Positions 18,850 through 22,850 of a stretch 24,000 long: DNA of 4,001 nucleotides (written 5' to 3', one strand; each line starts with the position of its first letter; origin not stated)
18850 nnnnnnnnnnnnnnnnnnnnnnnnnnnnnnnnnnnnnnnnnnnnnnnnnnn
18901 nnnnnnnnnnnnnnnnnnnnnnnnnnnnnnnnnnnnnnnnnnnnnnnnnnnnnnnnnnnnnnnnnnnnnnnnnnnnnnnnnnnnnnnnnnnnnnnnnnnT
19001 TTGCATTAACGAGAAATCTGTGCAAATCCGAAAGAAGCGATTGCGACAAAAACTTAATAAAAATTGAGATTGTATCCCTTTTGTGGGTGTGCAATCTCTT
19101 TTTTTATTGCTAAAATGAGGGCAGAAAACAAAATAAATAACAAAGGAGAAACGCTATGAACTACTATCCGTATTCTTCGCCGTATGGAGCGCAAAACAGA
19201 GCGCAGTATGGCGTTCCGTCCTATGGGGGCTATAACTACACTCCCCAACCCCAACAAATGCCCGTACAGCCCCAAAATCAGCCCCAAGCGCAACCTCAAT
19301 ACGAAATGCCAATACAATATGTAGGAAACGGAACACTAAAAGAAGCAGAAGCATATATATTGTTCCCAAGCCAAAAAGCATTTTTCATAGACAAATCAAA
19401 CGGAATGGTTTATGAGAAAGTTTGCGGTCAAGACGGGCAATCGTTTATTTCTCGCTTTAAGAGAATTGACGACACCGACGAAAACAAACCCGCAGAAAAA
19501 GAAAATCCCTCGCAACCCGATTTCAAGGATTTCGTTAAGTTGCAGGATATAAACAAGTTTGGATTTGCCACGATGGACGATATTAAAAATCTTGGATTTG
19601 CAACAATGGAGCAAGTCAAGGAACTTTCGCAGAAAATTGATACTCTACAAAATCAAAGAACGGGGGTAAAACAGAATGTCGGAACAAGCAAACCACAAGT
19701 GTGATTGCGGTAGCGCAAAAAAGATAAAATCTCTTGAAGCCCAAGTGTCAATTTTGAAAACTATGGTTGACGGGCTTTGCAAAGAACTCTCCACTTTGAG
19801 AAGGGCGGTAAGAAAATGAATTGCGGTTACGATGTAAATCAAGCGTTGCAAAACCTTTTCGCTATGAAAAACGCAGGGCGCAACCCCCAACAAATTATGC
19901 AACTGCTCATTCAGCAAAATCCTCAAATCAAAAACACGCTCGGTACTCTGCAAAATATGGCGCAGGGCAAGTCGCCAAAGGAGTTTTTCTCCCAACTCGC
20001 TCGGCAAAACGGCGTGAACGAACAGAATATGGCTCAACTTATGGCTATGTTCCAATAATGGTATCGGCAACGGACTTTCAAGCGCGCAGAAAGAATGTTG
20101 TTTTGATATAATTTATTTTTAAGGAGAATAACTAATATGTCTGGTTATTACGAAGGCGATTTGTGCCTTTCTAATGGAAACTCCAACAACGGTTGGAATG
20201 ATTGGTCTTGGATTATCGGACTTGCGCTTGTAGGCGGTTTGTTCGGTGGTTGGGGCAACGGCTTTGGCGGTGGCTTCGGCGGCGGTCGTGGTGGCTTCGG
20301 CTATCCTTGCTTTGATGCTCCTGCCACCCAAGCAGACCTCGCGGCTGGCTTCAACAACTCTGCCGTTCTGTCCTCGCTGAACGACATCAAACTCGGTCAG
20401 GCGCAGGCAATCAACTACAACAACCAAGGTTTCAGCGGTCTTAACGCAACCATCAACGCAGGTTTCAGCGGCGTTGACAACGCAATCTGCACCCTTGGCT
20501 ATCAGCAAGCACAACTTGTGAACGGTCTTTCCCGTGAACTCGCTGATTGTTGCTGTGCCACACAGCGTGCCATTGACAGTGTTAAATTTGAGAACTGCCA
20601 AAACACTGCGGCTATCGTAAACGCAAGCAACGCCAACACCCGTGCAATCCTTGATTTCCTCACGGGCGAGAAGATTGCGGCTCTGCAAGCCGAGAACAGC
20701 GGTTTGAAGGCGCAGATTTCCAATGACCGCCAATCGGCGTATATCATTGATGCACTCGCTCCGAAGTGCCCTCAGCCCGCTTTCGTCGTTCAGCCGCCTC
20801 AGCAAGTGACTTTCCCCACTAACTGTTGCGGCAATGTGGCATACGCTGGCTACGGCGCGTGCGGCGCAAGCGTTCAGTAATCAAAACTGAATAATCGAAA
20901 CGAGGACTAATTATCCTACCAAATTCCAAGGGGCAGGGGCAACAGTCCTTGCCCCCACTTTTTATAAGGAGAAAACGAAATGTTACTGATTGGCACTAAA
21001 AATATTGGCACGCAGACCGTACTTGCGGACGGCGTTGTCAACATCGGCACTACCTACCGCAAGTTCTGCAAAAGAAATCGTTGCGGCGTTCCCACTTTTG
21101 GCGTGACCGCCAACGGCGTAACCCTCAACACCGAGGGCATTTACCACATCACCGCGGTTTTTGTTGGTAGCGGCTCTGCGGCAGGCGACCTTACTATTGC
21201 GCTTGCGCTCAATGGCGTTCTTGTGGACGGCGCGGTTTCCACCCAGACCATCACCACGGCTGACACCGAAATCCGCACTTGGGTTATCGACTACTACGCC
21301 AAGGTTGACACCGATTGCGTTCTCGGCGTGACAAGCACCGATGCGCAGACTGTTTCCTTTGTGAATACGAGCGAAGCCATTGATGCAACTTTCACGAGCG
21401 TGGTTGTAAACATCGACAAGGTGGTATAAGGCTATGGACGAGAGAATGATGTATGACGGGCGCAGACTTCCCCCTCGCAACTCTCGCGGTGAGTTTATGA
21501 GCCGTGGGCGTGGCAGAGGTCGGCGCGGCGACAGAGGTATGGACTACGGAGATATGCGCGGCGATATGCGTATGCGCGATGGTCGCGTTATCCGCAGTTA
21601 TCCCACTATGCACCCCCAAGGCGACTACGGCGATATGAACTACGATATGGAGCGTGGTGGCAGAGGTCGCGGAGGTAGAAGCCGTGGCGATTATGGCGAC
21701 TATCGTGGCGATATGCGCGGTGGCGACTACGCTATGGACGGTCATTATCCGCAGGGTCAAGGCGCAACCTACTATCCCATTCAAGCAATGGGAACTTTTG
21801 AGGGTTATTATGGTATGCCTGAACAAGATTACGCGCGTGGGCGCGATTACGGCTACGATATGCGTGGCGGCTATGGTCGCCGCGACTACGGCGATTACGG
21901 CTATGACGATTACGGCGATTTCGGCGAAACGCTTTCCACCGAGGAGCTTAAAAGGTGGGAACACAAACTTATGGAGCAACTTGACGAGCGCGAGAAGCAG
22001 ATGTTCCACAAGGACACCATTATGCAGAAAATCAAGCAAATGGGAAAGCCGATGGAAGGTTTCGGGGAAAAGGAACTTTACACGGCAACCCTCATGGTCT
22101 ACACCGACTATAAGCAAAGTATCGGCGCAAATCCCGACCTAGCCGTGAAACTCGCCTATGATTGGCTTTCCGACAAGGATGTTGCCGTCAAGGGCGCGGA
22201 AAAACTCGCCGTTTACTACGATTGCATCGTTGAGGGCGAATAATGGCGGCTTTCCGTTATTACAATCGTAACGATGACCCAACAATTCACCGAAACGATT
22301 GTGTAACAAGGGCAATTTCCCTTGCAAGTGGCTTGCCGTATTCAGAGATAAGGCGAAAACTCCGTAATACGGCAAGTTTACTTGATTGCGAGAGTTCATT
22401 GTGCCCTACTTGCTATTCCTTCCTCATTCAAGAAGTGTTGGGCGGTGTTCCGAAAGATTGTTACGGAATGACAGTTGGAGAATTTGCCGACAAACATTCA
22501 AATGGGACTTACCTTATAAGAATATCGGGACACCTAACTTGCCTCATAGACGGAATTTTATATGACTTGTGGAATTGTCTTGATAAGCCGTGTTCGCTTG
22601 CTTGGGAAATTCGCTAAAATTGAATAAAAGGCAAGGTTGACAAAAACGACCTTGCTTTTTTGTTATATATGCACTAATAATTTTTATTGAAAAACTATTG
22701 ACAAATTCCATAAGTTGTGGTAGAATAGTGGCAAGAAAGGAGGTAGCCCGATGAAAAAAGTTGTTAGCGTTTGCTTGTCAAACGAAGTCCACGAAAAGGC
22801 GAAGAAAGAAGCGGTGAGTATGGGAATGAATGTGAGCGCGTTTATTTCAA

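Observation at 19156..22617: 3.5 kb cargo cluster of low-complexity, Cys-rich and BclA-like proteins resembling spore-surface components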

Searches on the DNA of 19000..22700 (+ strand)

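Call 9: search_dna_similar(query=window:19000-22700:+, collection=phages, mode=distant, max_rows=20)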
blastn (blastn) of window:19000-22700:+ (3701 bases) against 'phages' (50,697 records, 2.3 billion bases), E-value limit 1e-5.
No match.

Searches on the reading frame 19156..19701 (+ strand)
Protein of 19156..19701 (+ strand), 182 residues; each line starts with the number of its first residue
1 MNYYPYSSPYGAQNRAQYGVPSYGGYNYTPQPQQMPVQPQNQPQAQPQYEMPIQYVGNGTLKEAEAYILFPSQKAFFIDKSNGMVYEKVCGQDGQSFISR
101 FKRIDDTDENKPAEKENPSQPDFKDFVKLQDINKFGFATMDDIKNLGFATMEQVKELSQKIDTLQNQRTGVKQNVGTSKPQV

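Call 5: search_protein_families(library=pfam, proteins=[window:19156-19701:+], max_evalue=1)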
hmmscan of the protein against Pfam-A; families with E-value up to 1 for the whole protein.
window:19156-19701:+ (182 aa): 1 family
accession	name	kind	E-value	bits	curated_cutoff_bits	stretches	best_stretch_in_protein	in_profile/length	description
PF07648.20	Kazal_2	-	0.26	11.9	22.8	1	85-99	10-24/48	Kazal-type serine protease inhibitor domain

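Call 6: search_protein_families(library=phrogs, proteins=[window:19156-19701:+], max_evalue=1)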
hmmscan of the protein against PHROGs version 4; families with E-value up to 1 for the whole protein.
window:19156-19701:+ (182 aa): 1 family
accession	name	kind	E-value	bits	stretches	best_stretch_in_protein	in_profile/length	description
phrog_21718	-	unknown function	2.7e-06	28.4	1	1-166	9-149/159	-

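Call 13: search_protein_families(library=ncbifam, proteins=[window:19156-19701:+], max_evalue=0.1)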
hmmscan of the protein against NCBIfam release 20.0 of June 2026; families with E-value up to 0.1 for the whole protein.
window:19156-19701:+ (182 aa): 0 families

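Call 56: search_dna_similar(query=window:19156-19701:+, collection=phages, mode=protein, max_rows=40, max_evalue=0.01)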
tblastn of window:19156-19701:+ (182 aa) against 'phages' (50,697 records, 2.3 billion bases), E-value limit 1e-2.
No match.

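Call 61: search_protein_families(library=padloc, proteins=[window:19156-19701:+], max_evalue=0.01)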
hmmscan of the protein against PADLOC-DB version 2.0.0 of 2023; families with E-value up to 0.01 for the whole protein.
window:19156-19701:+ (182 aa): 0 families

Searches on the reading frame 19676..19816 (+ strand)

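Call 5: search_protein_families(library=pfam, proteins=[window:19676-19816:+], max_evalue=1)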
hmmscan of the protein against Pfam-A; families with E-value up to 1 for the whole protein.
window:19676-19816:+ (47 aa): 3 families
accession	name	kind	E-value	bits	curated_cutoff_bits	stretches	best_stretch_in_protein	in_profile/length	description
PF24362.2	DUF7518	-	0.053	14.6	27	1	17-40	2-25/104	Family of unknown function (DUF7518)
PF05377.16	FlaC_arch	-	0.069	14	27.8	1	16-46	1-31/55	Flagella accessory protein C (FlaC)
PF04728.18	LPP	-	0.11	13.3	29.1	1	16-46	1-31/53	Lipoprotein leucine-zipper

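Call 6: search_protein_families(library=phrogs, proteins=[window:19676-19816:+], max_evalue=1)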
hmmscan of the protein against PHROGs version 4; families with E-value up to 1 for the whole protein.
window:19676-19816:+ (47 aa): 4 families
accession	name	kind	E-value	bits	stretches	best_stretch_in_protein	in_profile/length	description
phrog_24671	-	integration and excision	0.024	15.6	1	6-34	35-63/75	integrase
phrog_9119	-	unknown function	0.064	14.3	1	6-30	21-42/63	-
phrog_1376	-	unknown function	0.12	12.6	1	15-40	51-76/362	-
phrog_17211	-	unknown function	0.19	12.9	1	14-40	49-75/116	-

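Call 13: search_protein_families(library=ncbifam, proteins=[window:19676-19816:+], max_evalue=0.1)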
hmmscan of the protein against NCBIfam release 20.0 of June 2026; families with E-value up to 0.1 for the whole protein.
window:19676-19816:+ (47 aa): 1 family
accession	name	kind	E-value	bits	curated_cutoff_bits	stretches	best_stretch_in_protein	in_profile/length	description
NF011925.1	PRK15396.1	subfamily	0.0041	17.3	108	1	10-45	20-55/78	major outer membrane lipoprotein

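Call 61: search_protein_families(library=padloc, proteins=[window:19676-19816:+], max_evalue=0.01)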
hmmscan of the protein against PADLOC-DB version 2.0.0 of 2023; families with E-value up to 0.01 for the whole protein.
window:19676-19816:+ (47 aa): 0 families

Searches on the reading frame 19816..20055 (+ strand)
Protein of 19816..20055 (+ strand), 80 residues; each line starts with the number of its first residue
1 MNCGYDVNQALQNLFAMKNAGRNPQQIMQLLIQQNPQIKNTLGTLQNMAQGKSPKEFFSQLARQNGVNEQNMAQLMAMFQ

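Call 5: search_protein_families(library=pfam, proteins=[window:19816-20055:+], max_evalue=1)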
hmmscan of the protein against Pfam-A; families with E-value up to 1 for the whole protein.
window:19816-20055:+ (80 aa): 4 families
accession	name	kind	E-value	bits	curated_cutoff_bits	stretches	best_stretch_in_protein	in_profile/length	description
PF06791.18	TMP_2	-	0.014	15.5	30.2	1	25-51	35-61/208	Prophage tail length tape measure protein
PF23159.1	WH_Rok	-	0.019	15.5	27.6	0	21-40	33-52/58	Repressor Rok winged helix domain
PF07530.16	PRE_C2HC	-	0.17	12.4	22.1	1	13-42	17-47/68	Associated with zinc fingers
PF24625.1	DUF7626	-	0.26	11.6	27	1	13-35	8-30/55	Domain of unknown function (DUF7626)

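Call 6: search_protein_families(library=phrogs, proteins=[window:19816-20055:+], max_evalue=1)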
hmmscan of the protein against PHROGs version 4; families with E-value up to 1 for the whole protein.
window:19816-20055:+ (80 aa): 1 family
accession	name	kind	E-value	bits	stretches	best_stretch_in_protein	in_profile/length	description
phrog_6224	-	unknown function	0.063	14.5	1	39-55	53-69/76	-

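Call 13: search_protein_families(library=ncbifam, proteins=[window:19816-20055:+], max_evalue=0.1)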
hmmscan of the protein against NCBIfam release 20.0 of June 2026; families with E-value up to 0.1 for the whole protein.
window:19816-20055:+ (80 aa): 3 families
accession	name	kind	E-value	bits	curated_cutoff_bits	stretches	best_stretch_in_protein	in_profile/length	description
TIGR04529.1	MTB_hemophore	subfamily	0.011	16.5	32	1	6-48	26-70/77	hemophore-related protein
TIGR01128.2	holA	equivalog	0.012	14.9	80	1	6-62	210-263/316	DNA polymerase III subunit delta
NF002268.0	PRK01198.1-4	equivalog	0.015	14.6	381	1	10-68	213-268/346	V-type ATP synthase subunit C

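Call 61: search_protein_families(library=padloc, proteins=[window:19816-20055:+], max_evalue=0.01)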
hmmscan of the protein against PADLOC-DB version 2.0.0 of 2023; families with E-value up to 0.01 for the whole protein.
window:19816-20055:+ (80 aa): 0 families
